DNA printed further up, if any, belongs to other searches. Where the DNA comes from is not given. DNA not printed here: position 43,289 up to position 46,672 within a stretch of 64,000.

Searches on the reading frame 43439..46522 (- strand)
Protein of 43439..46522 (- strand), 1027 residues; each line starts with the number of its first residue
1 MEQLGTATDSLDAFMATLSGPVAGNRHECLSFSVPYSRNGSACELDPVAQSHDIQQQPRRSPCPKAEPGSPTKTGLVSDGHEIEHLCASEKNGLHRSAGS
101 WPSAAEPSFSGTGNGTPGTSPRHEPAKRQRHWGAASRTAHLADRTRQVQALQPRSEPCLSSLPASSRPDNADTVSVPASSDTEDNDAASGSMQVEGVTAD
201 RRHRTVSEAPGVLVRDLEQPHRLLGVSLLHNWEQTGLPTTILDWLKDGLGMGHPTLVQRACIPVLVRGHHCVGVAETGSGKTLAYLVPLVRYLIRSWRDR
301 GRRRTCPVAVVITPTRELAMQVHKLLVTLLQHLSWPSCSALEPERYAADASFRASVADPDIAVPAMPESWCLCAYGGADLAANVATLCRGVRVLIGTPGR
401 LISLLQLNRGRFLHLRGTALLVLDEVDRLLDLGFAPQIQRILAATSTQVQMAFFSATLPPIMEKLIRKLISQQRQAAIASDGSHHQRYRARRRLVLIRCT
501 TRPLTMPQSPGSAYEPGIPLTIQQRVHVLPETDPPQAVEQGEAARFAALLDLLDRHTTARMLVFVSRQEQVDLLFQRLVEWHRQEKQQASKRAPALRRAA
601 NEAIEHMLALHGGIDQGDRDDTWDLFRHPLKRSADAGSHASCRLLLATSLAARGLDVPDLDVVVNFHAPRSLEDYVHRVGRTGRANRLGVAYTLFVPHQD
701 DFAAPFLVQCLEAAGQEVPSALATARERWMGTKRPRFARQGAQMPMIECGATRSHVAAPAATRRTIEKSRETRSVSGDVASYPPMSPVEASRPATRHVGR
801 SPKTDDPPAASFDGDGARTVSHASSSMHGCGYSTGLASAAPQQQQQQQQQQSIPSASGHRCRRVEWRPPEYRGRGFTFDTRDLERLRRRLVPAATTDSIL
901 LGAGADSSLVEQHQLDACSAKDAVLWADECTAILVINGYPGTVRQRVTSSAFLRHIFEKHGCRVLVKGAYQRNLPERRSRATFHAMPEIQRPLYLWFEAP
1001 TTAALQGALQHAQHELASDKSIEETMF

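Call 15: search_protein_families(library=pfam, proteins=[window:43439-46522:-], max_evalue=0.00001)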
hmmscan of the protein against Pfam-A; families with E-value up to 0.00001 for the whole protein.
window:43439-46522:- (1027 aa): 2 families
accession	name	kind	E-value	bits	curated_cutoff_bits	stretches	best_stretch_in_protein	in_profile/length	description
PF00270.35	DEAD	-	9.2e-34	117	26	1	256-461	2-163/167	DEAD/DEAH box helicase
PF00271.37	Helicase_C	-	1.5e-19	70.7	23.5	1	545-686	2-110/110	Helicase conserved C-terminal domain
